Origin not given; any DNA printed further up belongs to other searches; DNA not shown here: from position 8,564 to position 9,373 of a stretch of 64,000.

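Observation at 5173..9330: AT-richer six-gene operon: Sec-secreted orphan protein, lipoprotein, ABC ATPase, FtsX-type permease and two small envelope proteins (candidate toxin/bacteriocin plus export-immunity module)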

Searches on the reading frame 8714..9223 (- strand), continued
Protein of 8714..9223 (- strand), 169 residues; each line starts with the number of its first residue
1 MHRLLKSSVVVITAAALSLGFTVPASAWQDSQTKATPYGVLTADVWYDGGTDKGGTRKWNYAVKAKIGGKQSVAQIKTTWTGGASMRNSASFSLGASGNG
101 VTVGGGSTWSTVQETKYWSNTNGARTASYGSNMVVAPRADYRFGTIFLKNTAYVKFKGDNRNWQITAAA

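Call 71: search_protein_families(library=ncbifam, proteins=[L005:11507-12118:+, L012:1809-2417:+, L016:9511-10134:+, L019:8537-9136:+, L020:1538-2206:+, L016:10115-11320:+, L019:9112-10359:+, L019:6911-7501:+, L016:8555-9508:+, L019:7516-8532:+], max_evalue=0.1)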
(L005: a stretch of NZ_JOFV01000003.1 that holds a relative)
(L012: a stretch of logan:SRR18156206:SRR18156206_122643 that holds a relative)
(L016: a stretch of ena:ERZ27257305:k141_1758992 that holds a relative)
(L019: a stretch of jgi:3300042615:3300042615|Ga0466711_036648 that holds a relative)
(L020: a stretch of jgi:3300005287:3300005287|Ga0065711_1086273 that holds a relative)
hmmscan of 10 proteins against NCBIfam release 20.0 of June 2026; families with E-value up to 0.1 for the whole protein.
L005:11507-12118:+ (204 aa): 191 families (the best 25 are shown)
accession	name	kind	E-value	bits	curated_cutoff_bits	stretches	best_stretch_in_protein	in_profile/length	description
TIGR02857.1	CydD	equivalog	7.4e-34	117.6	435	1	2-185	322-520/529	thiol reductant ABC exporter subunit CydD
TIGR02868.1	CydC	equivalog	8.3e-31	107.2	329.05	1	4-181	337-529/530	thiol reductant ABC exporter subunit CydC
TIGR03608.1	L_ocin_972_ABC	subfamily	1.8e-30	106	254.85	1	4-185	1-197/206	putative bacteriocin export ABC transporter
TIGR02673.1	FtsE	equivalog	8.9e-30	104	264.85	1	1-188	1-203/214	cell division ATP-binding protein FtsE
NF040873.1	AztA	equivalog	2.5e-29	102.2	220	1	11-184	2-181/191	zinc ABC transporter ATP-binding protein AztA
TIGR03864.1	PQQ_ABC_ATP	hypoth_equivalog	1.1e-28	100.3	302.25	1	2-177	2-186/236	ABC transporter, ATP-binding subunit, PQQ-dependent alcohol dehydrogenase system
TIGR01166.1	cbiO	subfamily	4.6e-27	94.7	211.8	2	100-184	104-189/190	cobalt ABC transporter, ATP-binding protein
TIGR03258.1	PhnT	equivalog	3.5e-26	92.1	499.15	1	2-183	9-201/359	2-aminoethylphosphonate ABC transport system ATP-binding subunit PhnT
TIGR04406.1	LPS_export_lptB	equivalog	1.1e-25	90.3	240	1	4-179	4-191/239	LPS export ABC transporter ATP-binding protein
NF008421.0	PRK11248.1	equivalog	4.4e-25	88.6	357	1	1-181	1-188/255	taurine ABC transporter ATP-binding subunit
TIGR02315.1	ABC_phnC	equivalog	7.1e-25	87.8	266.1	2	101-184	123-208/243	phosphonate ABC transporter ATP-binding protein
TIGR01277.1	thiQ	equivalog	3.6e-24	85.6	245.05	1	23-182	20-189/213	thiamine ABC transporter ATP-binding protein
TIGR01189.1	ccmA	equivalog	5e-24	85.1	131.6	1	5-186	4-190/198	heme ABC exporter ATP-binding protein CcmA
NF000171.1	ABCF_producer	exception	6.1e-24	84.4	800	2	99-182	138-220/541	TlrC/CarA/OleB/SrmB family ABC-F type ribosomal protection protein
NF008039.0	PRK10771.1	equivalog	8.2e-24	84.3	298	1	20-181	18-189/234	thiamine ABC transporter ATP-binding protein ThiQ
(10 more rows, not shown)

L012:1809-2417:+ (203 aa): 198 families (the best 25 are shown)
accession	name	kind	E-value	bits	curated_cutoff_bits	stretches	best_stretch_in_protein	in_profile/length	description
TIGR02857.1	CydD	equivalog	3.8e-33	115.3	435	1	2-189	322-525/529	thiol reductant ABC exporter subunit CydD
NF040873.1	AztA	equivalog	2.9e-30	105.3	220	1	13-191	4-189/191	zinc ABC transporter ATP-binding protein AztA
TIGR03608.1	L_ocin_972_ABC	subfamily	3.2e-30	105.1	254.85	1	5-188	2-201/206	putative bacteriocin export ABC transporter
TIGR02868.1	CydC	equivalog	5e-29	101.3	329.05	1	4-180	337-529/530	thiol reductant ABC exporter subunit CydC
TIGR01166.1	cbiO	subfamily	1.4e-27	96.4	211.8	2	94-181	99-187/190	cobalt ABC transporter, ATP-binding protein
TIGR01189.1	ccmA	equivalog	2.8e-27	95.7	131.6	1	4-183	3-188/198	heme ABC exporter ATP-binding protein CcmA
TIGR04406.1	LPS_export_lptB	equivalog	5e-27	94.7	240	1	5-174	5-186/239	LPS export ABC transporter ATP-binding protein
TIGR02673.1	FtsE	equivalog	9.1e-27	94.1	264.85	2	95-182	110-198/214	cell division ATP-binding protein FtsE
TIGR03864.1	PQQ_ABC_ATP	hypoth_equivalog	1.3e-26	93.5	302.25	1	2-195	2-207/236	ABC transporter, ATP-binding subunit, PQQ-dependent alcohol dehydrogenase system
NF010061.0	PRK13538.1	equivalog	3.1e-26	92.2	195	1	1-180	5-192/211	cytochrome c biogenesis heme-transporting ATPase CcmA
NF000355.4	ribo_prot_ABC_F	equivalog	4.3e-25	88.5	380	1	3-180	315-485/499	ribosomal protection-like ABC-F family protein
NF007601.2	PRK10247.1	equivalog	1e-24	87.2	292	1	2-191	2-202/204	iron efflux ABC transporter ATP-binding subunit FetA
TIGR03873.1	F420-0_ABC_ATP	hypoth_equivalog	1.2e-24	86.9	372.4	1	4-181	4-197/256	putative F420-0 ABC transporter ATP-binding protein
TIGR04521.1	ECF_ATPase_2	equivalog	1.6e-24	86.5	330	2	99-183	120-207/279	energy-coupling factor transporter ATPase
TIGR02211.1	LolD_lipo_ex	equivalog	2.1e-24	86.3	307.75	2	73-182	94-203/221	lipoprotein-releasing ABC transporter ATP-binding protein LolD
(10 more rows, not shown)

L016:9511-10134:+ (208 aa): 207 families (the best 25 are shown)
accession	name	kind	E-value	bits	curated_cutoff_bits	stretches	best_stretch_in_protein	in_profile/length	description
TIGR03608.1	L_ocin_972_ABC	subfamily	3.1e-32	111.7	254.85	1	10-181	3-194/206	putative bacteriocin export ABC transporter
NF040873.1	AztA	equivalog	2e-30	105.8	220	1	15-183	2-181/191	zinc ABC transporter ATP-binding protein AztA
NF000355.4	ribo_prot_ABC_F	equivalog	2.4e-29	102.6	380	1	6-184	3-177/499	ribosomal protection-like ABC-F family protein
TIGR02673.1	FtsE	equivalog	5.6e-28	98.1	264.85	2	67-184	80-200/214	cell division ATP-binding protein FtsE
TIGR02857.1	CydD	equivalog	3.2e-27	95.7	435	1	5-184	321-520/529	thiol reductant ABC exporter subunit CydD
TIGR02982.1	heterocyst_DevA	subfamily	5.2e-27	94.9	295.8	2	67-181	83-202/220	ABC exporter ATP-binding subunit, DevA family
TIGR02211.1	LolD_lipo_ex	equivalog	2e-26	92.9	307.75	2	67-194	84-215/221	lipoprotein-releasing ABC transporter ATP-binding protein LolD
TIGR04406.1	LPS_export_lptB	equivalog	2.5e-26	92.5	240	1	8-181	4-195/239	LPS export ABC transporter ATP-binding protein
TIGR03864.1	PQQ_ABC_ATP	hypoth_equivalog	5.1e-26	91.6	302.25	1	6-183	2-195/236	ABC transporter, ATP-binding subunit, PQQ-dependent alcohol dehydrogenase system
TIGR03411.1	urea_trans_UrtD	equivalog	3.3e-25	89.1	304.1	2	68-186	79-207/242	urea ABC transporter ATP-binding protein UrtD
TIGR01189.1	ccmA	equivalog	3.4e-25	88.9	131.6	1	8-179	3-185/198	heme ABC exporter ATP-binding protein CcmA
TIGR02142.1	modC_ABC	equivalog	3.7e-25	88.9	285.05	2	67-202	76-212/353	molybdenum ABC transporter ATP-binding protein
TIGR03719.1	ABC_ABC_ChvD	subfamily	1.5e-24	86.6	806.75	2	93-184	132-221/552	energy-dependent translational throttle protein EttA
NF008775.0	PRK11819.1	equivalog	1.8e-24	86.3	599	2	93-184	134-223/556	energy-dependent translational throttle protein EttA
TIGR01166.1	cbiO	subfamily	2.7e-24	85.7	211.8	2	105-183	110-189/190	cobalt ABC transporter, ATP-binding protein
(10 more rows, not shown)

L019:8537-9136:+ (200 aa): 218 families (the best 25 are shown)
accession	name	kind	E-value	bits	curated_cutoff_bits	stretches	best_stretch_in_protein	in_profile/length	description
TIGR03608.1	L_ocin_972_ABC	subfamily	3.3e-30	105.1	254.85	1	7-183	2-195/206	putative bacteriocin export ABC transporter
TIGR02142.1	modC_ABC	equivalog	1.1e-27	97.3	285.05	1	22-181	17-191/353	molybdenum ABC transporter ATP-binding protein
NF040873.1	AztA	equivalog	3.8e-27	95.1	220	1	13-185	2-182/191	zinc ABC transporter ATP-binding protein AztA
NF000355.4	ribo_prot_ABC_F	equivalog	1e-26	93.9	380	1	4-190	314-493/499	ribosomal protection-like ABC-F family protein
TIGR02857.1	CydD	equivalog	2.1e-26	93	435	1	3-184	321-519/529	thiol reductant ABC exporter subunit CydD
NF007601.2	PRK10247.1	equivalog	9.3e-25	87.3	292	1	4-183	2-193/204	iron efflux ABC transporter ATP-binding subunit FetA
NF040840.2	tungstate_WtpC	equivalog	3.2e-24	85.9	440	1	26-185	24-191/347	tungstate ABC transporter ATP-binding protein WtpC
TIGR02868.1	CydC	equivalog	3.9e-24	85.2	329.05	1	4-181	335-529/530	thiol reductant ABC exporter subunit CydC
TIGR02673.1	FtsE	equivalog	4e-24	85.5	264.85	1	4-182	2-197/214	cell division ATP-binding protein FtsE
TIGR03410.1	urea_trans_UrtE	equivalog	4.2e-24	85.3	285.8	1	5-191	2-200/230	urea ABC transporter ATP-binding subunit UrtE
TIGR01189.1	ccmA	equivalog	1.2e-23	83.9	131.6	1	6-186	3-191/198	heme ABC exporter ATP-binding protein CcmA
NF047568.1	PSM_export_PmtC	equivalog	1.3e-23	83.9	375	1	5-183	2-180/290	phenol-soluble modulin export ABC transporter ATP-binding protein PmtC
NF008653.0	PRK11650.1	subfamily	2.8e-23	82.5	432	1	1-158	1-169/357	sn-glycerol-3-phosphate ABC transporter ATP-binding protein UgpC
TIGR02211.1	LolD_lipo_ex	equivalog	5.3e-23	81.7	307.75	1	16-199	18-219/221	lipoprotein-releasing ABC transporter ATP-binding protein LolD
TIGR04406.1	LPS_export_lptB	equivalog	2.7e-22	79.3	240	1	4-180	2-193/239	LPS export ABC transporter ATP-binding protein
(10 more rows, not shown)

L020:1538-2206:+ (223 aa): 191 families (the best 25 are shown)
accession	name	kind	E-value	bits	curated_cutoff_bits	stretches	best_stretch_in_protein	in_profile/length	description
TIGR03608.1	L_ocin_972_ABC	subfamily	2.1e-31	109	254.85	1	20-206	1-195/206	putative bacteriocin export ABC transporter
NF040873.1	AztA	equivalog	2.9e-28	98.8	220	1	27-211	2-185/191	zinc ABC transporter ATP-binding protein AztA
NF000355.4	ribo_prot_ABC_F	equivalog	1.3e-26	93.6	380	1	18-204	314-485/499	ribosomal protection-like ABC-F family protein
TIGR02857.1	CydD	equivalog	1.8e-25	89.9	435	1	15-207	319-519/529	thiol reductant ABC exporter subunit CydD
TIGR03265.1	PhnT2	equivalog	2e-25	89.8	457.7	1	17-210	4-200/353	putative 2-aminoethylphosphonate ABC transporter ATP-binding protein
NF043075.1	MMSYN1_0197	equivalog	5.3e-25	88.1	550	1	18-220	3-209/341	spermidine/putrescine ABC transporter ATP-binding protein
TIGR01189.1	ccmA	equivalog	7.5e-25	87.8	131.6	1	21-203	4-184/198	heme ABC exporter ATP-binding protein CcmA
TIGR04521.1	ECF_ATPase_2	equivalog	1.5e-24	86.6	330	2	115-221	112-222/279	energy-coupling factor transporter ATPase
TIGR03719.1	ABC_ABC_ChvD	subfamily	1.9e-24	86.2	806.75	2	18-101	5-91/552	energy-dependent translational throttle protein EttA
TIGR01277.1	thiQ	equivalog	3.4e-24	85.6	245.05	1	42-221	22-206/213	thiamine ABC transporter ATP-binding protein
NF008775.0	PRK11819.1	equivalog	3.6e-24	85.3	599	2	18-100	7-92/556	energy-dependent translational throttle protein EttA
TIGR02673.1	FtsE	equivalog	1e-23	84.2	264.85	2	81-206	82-198/214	cell division ATP-binding protein FtsE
TIGR04520.1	ECF_ATPase_1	equivalog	1.7e-23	83.4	315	1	19-222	2-214/269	energy-coupling factor transporter ATPase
TIGR02142.1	modC_ABC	equivalog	2e-23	83.2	285.05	1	35-222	15-210/353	molybdenum ABC transporter ATP-binding protein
NF008039.0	PRK10771.1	equivalog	3.1e-23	82.4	298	1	22-221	6-207/234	thiamine ABC transporter ATP-binding protein ThiQ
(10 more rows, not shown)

L016:10115-11320:+ (402 aa): 0 families

L019:9112-10359:+ (416 aa): 0 families

L019:6911-7501:+ (197 aa): 0 families

L016:8555-9508:+ (318 aa): 0 families

L019:7516-8532:+ (339 aa): 0 families

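Call 79: find_encoding_contigs(protein=P0039, flank=10000, max_places=2)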
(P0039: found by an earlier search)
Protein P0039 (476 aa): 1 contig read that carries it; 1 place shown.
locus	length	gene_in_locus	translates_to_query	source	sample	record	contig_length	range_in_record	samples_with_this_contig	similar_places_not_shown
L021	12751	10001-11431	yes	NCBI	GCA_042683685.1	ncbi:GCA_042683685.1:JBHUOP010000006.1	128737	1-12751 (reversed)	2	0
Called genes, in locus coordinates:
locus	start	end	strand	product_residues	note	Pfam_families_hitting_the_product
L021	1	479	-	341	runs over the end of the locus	PF00356:LacI, PF00532:Peripla_BP_1, PF13407:Peripla_BP_4, PF13377:Peripla_BP_3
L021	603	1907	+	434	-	PF01547:SBP_bac_1, PF13416:SBP_bac_8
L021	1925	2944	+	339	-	PF00528:BPD_transp_1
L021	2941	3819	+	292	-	PF00528:BPD_transp_1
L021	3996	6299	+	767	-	PF00933:Glyco_hydro_3, PF01915:Glyco_hydro_3_C, PF14310:Fn3-like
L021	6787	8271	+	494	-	-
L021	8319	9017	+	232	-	-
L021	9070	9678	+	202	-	-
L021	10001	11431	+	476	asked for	PF01406:tRNA-synt_1e, PF00133:tRNA-synt_1 (faint), PF09334:tRNA-synt_1g (faint), PF09190:DALR_2 (weak), PF23493:CysS_C (weak)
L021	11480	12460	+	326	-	PF08032:SpoU_sub_bind, PF00588:SpoU_methylase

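Call 81: search_protein_families(library=pfam, proteins=[L021:6787-8268:+, L021:8319-9014:+, L021:9070-9675:+], max_evalue=1)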
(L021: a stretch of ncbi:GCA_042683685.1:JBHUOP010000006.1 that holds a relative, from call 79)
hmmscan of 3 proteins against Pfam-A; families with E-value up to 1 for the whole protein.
L021:6787-8268:+ (494 aa): 0 families

L021:8319-9014:+ (232 aa): 1 family
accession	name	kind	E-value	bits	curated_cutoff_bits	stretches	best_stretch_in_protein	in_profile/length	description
PF13567.11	DUF4131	-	0.032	14.4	31.6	1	9-67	7-60/165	Domain of unknown function (DUF4131)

L021:9070-9675:+ (202 aa): 1 family
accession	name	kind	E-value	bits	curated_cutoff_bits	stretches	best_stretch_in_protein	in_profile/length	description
PF21380.2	Nrd1-Seb1_dom2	-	0.027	14.9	27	1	88-134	6-52/57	Nrd1/Seb1, domain 2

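Call 85: search_protein_families(library=ncbifam, proteins=[L021:6787-8268:+, L021:8319-9014:+, L021:9070-9675:+], max_evalue=1)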
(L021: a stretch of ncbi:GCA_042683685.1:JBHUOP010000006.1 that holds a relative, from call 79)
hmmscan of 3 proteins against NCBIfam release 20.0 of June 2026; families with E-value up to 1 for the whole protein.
L021:6787-8268:+ (494 aa): 0 families

L021:8319-9014:+ (232 aa): 2 families
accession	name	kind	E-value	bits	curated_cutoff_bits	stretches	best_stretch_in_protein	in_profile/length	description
TIGR01167.1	LPXTG_anchor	domain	0.064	14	15.9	0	37-56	11-30/34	LPXTG cell wall anchor domain-containing protein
NF010230.0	PRK13682.1-5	equivalog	0.16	12.3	89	1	11-31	33-53/53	hypothetical protein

L021:9070-9675:+ (202 aa): 0 families

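Call 86: search_solved_structures(query=L021:6787-8268:+, max_evalue=10, show_alignments=2)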
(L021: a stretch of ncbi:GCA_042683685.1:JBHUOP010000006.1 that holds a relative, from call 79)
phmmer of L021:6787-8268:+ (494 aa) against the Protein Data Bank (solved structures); distinct sequences matched with E-value up to 10: 0.

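Call 88: search_solved_structures(query=A5, max_evalue=10, show_alignments=3)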
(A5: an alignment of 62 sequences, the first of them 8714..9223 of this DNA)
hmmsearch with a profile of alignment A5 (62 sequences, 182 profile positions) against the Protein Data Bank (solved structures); distinct sequences matched with E-value up to 10: 1.
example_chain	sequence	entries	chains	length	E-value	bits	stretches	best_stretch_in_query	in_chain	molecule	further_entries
6gyb_a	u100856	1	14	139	0.085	16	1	8-114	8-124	VirB7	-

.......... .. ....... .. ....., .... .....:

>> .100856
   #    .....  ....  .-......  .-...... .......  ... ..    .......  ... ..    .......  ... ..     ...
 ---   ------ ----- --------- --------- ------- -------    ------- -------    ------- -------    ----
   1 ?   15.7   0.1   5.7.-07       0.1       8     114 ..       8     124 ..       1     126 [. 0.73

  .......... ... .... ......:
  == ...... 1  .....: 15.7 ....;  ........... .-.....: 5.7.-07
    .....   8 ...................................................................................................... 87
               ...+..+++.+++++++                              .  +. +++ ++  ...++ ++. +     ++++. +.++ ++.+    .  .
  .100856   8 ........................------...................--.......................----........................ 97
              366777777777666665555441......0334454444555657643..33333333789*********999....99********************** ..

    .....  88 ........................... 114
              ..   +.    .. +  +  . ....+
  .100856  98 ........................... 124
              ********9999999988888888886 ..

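Call 93: search_dna_similar(query=window:8714-9223:-, collection=plasmids, mode=protein, max_evalue=0.001, max_rows=20)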
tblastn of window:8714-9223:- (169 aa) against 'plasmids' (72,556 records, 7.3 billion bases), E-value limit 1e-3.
No match.

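Call 94: search_dna_similar(query=P0045, collection=plasmids, mode=protein, max_evalue=0.001, max_rows=20)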
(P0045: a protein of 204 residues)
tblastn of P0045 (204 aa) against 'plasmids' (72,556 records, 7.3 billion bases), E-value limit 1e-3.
No match.

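Call 95: search_dna_similar(query=window:8714-9223:-, collection=phages, mode=protein, max_evalue=0.001, max_rows=10)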
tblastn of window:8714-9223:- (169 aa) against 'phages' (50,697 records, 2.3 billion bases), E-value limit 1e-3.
No match.

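Call 96: find_encoding_contigs(protein=P0052, flank=10000, max_places=3)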
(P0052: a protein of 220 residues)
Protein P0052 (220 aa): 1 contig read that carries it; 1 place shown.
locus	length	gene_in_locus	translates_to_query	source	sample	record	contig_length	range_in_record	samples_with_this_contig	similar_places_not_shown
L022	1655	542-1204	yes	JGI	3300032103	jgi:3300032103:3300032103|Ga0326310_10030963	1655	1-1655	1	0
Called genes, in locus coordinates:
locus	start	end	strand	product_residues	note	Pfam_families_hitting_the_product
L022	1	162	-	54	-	?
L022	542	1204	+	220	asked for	-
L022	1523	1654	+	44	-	?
